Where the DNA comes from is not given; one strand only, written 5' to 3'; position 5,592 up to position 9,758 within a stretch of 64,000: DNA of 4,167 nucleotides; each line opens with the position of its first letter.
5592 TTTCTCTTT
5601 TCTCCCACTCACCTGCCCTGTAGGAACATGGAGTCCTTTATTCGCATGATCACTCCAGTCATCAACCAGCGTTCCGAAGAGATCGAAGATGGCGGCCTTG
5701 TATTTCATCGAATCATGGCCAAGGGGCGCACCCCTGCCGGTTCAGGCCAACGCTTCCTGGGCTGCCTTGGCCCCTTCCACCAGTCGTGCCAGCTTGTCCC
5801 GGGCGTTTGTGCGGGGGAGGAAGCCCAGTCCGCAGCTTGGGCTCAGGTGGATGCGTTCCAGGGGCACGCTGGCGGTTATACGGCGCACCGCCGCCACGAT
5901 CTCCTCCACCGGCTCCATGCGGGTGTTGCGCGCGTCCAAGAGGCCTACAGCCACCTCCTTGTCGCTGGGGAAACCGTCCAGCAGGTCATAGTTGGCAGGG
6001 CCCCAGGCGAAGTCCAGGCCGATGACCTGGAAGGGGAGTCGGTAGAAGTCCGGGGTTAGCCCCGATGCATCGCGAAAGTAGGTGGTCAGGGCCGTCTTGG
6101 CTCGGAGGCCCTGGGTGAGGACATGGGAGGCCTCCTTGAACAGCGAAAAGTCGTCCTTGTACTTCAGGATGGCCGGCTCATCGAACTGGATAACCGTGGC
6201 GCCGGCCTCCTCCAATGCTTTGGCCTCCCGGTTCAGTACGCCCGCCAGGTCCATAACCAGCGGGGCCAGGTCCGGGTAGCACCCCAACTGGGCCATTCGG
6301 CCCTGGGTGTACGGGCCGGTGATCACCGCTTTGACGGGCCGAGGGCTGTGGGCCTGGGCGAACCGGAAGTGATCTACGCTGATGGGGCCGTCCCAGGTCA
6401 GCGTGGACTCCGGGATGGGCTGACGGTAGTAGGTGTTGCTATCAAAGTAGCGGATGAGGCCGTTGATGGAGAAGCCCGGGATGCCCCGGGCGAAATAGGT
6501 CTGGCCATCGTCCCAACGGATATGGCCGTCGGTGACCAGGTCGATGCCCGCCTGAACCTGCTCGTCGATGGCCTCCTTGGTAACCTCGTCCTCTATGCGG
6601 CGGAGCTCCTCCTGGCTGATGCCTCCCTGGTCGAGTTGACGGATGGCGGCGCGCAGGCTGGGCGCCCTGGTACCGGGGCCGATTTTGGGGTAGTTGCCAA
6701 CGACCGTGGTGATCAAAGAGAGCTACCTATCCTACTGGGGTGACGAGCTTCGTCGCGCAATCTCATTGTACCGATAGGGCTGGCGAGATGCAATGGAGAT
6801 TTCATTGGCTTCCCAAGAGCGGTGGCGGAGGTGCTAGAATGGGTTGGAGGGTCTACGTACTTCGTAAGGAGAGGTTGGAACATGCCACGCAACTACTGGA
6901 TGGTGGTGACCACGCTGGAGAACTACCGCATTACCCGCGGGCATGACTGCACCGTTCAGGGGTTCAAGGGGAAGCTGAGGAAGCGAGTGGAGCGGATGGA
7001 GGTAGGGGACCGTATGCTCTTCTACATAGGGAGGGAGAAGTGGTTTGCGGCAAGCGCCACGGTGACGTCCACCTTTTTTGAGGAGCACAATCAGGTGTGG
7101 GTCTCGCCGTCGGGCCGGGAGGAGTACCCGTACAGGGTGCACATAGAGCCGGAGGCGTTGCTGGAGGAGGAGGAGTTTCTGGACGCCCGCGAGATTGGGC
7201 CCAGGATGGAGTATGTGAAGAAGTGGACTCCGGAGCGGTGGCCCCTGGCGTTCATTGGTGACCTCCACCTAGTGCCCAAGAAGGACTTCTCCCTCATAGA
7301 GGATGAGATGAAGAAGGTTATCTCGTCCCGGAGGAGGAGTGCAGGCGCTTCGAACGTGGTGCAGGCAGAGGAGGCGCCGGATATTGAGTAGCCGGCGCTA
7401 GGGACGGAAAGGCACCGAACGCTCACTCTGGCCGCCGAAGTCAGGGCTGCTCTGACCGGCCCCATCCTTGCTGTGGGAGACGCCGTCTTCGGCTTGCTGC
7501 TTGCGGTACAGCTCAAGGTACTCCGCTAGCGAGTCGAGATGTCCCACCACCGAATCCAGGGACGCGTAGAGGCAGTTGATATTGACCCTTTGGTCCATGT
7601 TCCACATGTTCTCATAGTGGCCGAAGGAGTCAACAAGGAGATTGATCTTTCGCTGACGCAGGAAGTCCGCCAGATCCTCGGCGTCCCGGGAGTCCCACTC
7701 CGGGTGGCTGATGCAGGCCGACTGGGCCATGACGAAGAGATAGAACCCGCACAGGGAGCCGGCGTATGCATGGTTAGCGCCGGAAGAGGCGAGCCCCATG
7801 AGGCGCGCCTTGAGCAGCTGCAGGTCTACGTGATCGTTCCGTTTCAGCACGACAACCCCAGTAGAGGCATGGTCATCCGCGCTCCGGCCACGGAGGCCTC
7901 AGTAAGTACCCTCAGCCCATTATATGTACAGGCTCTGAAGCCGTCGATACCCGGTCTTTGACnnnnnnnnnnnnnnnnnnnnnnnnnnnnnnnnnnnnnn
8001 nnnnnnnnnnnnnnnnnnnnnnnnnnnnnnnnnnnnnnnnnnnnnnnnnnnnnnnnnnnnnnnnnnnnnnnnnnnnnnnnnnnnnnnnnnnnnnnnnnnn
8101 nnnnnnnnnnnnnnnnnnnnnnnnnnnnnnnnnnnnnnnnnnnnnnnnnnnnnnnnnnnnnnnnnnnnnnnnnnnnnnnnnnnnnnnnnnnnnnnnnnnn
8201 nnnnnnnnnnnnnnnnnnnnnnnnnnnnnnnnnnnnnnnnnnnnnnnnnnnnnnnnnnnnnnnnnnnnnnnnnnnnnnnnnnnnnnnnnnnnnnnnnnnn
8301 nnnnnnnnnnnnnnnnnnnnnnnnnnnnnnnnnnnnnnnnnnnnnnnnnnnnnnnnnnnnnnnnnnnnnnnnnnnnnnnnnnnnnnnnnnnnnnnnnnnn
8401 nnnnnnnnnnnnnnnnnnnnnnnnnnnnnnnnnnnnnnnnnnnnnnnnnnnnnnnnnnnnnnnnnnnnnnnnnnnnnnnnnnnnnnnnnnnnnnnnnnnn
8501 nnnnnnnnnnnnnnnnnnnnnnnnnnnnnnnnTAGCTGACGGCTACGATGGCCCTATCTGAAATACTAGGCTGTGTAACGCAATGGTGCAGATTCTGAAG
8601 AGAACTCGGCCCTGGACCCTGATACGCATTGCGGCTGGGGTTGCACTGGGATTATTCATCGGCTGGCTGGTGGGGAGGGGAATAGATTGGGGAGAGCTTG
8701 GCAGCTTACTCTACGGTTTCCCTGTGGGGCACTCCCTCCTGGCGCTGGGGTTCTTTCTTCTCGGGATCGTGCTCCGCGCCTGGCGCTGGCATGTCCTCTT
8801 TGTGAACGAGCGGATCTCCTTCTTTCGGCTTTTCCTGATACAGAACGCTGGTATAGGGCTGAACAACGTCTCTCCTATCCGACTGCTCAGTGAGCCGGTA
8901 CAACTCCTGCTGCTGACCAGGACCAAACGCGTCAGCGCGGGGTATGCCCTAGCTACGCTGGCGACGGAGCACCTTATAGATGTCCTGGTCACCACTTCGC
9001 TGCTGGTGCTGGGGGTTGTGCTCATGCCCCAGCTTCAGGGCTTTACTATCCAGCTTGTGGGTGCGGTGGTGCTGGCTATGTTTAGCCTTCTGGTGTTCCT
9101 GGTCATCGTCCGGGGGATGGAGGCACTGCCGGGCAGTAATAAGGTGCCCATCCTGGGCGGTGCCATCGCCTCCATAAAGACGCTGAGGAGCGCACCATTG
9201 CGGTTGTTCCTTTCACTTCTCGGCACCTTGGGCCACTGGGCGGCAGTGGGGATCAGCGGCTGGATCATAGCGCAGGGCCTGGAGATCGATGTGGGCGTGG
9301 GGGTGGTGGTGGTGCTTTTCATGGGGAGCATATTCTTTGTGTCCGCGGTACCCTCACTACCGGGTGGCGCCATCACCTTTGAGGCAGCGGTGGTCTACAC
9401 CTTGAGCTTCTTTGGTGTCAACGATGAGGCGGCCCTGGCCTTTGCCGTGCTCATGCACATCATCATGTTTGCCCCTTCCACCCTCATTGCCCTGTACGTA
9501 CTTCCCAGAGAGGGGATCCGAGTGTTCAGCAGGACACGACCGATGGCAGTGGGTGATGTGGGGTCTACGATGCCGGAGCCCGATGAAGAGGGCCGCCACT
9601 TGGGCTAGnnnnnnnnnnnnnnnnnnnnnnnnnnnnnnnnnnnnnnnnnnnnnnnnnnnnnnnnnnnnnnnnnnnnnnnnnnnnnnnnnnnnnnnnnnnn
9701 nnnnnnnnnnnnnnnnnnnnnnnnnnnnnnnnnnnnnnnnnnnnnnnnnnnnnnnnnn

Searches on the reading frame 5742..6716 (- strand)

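Call 45: search_protein_families(library=pfam, proteins=[window:5742-6716:-], max_evalue=0.0001)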
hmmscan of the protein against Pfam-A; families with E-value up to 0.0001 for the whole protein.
window:5742-6716:- (324 aa): 2 families
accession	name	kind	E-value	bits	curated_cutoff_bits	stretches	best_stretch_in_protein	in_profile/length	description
PF01717.24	Meth_synt_2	-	1.5e-36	126.8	21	1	1-317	1-323/324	Cobalamin-independent synthase, Catalytic domain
PF08267.18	Meth_synt_1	-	9.1e-24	85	27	1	73-283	92-311/313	Cobalamin-independent synthase, N-terminal domain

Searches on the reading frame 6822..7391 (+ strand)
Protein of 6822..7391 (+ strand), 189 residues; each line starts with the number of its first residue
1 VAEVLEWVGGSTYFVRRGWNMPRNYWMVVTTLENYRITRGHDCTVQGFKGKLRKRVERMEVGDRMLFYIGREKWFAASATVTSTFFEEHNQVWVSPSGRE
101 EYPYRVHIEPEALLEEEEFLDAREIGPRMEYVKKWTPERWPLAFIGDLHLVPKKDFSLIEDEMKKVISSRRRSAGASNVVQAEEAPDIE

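Call 46: search_protein_families(library=pfam, proteins=[window:6822-7391:+], max_evalue=0.0001)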
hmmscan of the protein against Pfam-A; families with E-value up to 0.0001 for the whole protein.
window:6822-7391:+ (189 aa): 1 family
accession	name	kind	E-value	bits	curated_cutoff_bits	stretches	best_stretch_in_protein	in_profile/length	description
PF01878.24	EVE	-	1.8e-07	31.7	23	1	24-116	1-105/145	EVE domain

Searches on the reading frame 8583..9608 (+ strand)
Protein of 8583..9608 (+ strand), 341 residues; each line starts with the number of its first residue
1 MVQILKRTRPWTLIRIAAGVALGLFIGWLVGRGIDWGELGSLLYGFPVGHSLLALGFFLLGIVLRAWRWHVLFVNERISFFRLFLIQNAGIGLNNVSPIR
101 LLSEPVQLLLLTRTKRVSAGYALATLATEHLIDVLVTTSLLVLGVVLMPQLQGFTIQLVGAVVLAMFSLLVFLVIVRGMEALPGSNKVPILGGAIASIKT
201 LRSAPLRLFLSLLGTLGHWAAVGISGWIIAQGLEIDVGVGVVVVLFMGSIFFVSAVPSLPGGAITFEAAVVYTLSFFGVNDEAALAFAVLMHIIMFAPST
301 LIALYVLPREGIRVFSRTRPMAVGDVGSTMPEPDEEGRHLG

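Call 45: search_protein_families(library=pfam, proteins=[window:8583-9608:+], max_evalue=0.0001)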
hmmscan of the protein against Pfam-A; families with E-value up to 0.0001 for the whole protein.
window:8583-9608:+ (341 aa): 1 family
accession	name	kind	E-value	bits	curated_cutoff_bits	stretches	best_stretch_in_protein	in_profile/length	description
PF03706.18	LPG_synthase_TM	-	3.3e-40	138.9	33.4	1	16-302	1-301/302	Lysylphosphatidylglycerol synthase TM region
